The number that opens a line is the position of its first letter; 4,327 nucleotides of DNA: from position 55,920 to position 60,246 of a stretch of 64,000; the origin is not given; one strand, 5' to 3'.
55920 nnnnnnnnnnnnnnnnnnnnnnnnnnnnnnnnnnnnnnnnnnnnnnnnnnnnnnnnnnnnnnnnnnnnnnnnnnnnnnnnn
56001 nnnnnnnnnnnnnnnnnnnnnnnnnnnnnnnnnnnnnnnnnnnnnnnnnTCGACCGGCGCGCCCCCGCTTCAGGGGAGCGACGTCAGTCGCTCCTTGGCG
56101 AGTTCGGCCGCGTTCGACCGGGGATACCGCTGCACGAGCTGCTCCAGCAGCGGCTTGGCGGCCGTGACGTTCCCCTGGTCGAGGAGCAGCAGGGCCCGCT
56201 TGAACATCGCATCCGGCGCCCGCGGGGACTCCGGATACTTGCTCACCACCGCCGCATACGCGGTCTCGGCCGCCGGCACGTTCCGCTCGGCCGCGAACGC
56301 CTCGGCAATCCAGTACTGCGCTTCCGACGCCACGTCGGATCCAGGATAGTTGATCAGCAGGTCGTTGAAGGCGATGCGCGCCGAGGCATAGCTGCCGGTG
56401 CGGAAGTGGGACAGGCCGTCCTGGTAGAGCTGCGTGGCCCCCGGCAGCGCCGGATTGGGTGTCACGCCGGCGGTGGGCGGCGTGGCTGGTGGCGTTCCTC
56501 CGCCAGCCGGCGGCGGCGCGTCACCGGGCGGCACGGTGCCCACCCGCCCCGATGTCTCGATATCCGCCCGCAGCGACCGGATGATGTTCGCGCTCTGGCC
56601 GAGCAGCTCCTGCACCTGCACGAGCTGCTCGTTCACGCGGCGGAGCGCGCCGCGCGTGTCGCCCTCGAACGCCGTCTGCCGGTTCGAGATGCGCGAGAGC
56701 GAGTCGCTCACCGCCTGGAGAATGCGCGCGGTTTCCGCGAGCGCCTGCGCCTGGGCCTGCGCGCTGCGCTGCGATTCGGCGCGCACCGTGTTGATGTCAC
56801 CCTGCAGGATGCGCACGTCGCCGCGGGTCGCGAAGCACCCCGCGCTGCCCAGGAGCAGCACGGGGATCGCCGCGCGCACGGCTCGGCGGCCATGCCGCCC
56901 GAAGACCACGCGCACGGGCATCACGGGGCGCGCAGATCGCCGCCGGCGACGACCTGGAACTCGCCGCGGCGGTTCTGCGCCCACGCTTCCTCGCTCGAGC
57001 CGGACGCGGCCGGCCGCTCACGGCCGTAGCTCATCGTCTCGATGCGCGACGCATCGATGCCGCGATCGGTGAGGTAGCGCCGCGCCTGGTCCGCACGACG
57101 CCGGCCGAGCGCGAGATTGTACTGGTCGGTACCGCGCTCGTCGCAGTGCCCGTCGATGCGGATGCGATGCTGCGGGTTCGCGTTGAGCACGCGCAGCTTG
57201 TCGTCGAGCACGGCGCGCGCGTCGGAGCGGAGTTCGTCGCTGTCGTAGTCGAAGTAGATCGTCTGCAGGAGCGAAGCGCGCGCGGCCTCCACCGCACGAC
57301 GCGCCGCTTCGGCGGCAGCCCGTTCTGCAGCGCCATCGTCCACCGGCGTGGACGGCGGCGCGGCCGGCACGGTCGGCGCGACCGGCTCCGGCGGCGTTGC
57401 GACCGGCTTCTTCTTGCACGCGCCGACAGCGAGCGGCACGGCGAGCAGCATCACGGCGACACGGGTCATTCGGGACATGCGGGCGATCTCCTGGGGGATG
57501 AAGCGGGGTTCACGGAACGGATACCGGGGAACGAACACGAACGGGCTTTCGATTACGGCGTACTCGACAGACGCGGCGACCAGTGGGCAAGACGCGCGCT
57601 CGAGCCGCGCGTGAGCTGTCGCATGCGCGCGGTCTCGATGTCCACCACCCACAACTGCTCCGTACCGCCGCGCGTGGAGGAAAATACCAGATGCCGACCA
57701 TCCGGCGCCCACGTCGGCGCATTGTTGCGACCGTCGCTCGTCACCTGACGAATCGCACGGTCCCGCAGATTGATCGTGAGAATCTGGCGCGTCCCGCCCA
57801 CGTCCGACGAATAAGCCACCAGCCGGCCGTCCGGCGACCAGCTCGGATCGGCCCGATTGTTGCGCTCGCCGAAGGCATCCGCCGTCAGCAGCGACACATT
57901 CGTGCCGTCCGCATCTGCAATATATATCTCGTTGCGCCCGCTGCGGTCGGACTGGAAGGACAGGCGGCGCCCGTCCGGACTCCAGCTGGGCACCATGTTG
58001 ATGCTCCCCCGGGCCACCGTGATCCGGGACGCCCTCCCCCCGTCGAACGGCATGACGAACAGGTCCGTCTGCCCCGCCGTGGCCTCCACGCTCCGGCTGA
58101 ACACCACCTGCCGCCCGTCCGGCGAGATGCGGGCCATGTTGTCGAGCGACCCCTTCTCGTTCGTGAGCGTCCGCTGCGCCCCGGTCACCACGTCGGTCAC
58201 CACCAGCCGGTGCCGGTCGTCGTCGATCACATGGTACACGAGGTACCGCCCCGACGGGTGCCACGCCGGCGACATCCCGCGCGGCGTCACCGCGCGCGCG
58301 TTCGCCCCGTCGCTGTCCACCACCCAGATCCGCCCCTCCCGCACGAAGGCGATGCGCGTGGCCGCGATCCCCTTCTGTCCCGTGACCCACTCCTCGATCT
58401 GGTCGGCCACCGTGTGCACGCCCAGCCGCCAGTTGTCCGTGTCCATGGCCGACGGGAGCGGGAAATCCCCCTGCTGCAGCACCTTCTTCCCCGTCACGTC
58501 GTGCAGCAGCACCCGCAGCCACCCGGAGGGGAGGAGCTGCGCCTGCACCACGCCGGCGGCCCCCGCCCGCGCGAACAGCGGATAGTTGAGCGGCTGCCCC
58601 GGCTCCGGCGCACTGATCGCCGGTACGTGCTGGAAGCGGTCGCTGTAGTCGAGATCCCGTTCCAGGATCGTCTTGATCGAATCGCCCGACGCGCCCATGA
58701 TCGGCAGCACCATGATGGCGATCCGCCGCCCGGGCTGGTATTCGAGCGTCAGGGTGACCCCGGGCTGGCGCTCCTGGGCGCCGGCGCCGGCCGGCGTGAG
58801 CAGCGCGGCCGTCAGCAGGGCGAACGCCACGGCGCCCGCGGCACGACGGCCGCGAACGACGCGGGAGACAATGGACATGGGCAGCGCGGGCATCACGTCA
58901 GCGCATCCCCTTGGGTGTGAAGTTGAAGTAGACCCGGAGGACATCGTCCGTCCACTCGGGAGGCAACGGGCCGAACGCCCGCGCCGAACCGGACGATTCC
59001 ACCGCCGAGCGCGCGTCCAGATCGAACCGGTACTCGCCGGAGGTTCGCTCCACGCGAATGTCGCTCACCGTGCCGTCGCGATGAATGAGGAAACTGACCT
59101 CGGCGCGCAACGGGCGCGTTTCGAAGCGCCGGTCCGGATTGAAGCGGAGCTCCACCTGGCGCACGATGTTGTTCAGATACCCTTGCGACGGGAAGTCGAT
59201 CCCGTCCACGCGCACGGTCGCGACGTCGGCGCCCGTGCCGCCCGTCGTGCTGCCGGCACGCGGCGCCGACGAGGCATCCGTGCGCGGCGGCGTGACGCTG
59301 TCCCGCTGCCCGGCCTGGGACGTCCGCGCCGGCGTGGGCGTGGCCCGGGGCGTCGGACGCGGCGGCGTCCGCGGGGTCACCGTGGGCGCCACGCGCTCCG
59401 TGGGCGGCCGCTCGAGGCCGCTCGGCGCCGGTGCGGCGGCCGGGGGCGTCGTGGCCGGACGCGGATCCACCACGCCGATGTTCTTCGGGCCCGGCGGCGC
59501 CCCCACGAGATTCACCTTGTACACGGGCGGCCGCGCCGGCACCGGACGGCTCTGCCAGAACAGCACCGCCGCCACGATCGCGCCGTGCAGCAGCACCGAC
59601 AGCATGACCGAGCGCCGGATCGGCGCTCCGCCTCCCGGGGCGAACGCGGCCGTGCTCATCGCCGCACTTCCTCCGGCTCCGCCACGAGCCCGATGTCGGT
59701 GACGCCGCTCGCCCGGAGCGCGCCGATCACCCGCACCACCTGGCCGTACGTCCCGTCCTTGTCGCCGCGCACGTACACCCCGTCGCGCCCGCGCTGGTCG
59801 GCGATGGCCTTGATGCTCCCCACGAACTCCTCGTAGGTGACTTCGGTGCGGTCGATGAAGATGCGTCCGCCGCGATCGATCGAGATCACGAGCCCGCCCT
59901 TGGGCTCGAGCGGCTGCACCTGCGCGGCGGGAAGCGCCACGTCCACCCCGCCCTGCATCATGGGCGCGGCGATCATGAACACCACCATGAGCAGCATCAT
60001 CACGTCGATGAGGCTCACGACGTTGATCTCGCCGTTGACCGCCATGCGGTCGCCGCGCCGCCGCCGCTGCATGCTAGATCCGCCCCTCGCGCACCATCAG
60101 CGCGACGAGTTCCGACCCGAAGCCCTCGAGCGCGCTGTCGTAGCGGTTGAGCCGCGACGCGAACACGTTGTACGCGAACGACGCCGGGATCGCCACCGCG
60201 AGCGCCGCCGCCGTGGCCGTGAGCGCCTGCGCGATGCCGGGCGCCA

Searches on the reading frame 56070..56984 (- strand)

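Call 82: search_protein_families(library=pfam, proteins=[window:56070-56984:-], max_evalue=0.000001)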
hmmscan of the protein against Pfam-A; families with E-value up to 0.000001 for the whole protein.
window:56070-56984:- (304 aa): 5 families
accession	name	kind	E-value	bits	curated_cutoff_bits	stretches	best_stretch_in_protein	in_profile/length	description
PF13174.12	TPR_6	-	2.6e-16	59.5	26.3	0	258-290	1-33/33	Tetratricopeptide repeat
PF13525.12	YfiO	-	3.4e-10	40.5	25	1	183-303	5-136/203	Outer membrane lipoprotein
PF13432.12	TPR_16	-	7.7e-10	39.5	32.7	1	190-254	4-65/65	Tetratricopeptide repeat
PF13428.12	TPR_14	-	2.8e-09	37.2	23.5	0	257-295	1-39/44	Tetratricopeptide repeat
PF07719.23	TPR_2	-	3.4e-08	33.4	27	0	257-289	1-33/34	Tetratricopeptide repeat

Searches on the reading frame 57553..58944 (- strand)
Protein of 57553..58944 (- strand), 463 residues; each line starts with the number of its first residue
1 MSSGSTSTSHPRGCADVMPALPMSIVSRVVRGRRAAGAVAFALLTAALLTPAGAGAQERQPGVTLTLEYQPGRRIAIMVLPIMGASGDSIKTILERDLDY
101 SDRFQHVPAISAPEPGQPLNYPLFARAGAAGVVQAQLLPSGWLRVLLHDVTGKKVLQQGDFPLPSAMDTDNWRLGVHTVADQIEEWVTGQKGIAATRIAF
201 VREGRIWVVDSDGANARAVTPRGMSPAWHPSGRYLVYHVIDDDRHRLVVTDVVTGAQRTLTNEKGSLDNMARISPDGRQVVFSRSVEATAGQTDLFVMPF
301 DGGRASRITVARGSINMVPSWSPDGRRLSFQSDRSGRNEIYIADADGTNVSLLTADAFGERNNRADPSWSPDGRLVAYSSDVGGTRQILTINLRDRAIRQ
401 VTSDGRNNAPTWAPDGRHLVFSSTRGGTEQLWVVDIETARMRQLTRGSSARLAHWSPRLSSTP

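Call 82: search_protein_families(library=pfam, proteins=[window:57553-58944:-], max_evalue=0.000001)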
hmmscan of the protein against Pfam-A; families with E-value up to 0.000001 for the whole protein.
window:57553-58944:- (463 aa): 2 families
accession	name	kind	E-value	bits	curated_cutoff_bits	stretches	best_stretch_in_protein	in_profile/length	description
PF07676.18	PD40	-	1.1e-35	121.2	20.9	2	402-433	6-38/38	WD40-like Beta Propeller Repeat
PF00930.27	DPPIV_N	-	7.1e-11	41.9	22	0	335-407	20-84/354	Dipeptidyl peptidase IV (DPP IV) N-terminal region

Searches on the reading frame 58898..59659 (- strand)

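Call 82: search_protein_families(library=pfam, proteins=[window:58898-59659:-], max_evalue=0.000001)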
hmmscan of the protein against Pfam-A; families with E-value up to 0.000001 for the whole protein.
window:58898-59659:- (253 aa): 1 family
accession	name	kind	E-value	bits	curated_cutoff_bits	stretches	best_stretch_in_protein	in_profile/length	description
PF13103.11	TonB_2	-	5.5e-12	46.1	22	1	159-247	2-85/85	TonB C terminal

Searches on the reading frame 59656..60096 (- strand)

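Call 82: search_protein_families(library=pfam, proteins=[window:59656-60096:-], max_evalue=0.000001)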
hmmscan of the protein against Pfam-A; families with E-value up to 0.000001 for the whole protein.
window:59656-60096:- (146 aa): 1 family
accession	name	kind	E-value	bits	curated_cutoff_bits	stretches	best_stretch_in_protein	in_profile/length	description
PF02472.21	ExbD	-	1.6e-24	86.9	25.4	1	22-141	6-127/128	Biopolymer transport protein ExbD/TolR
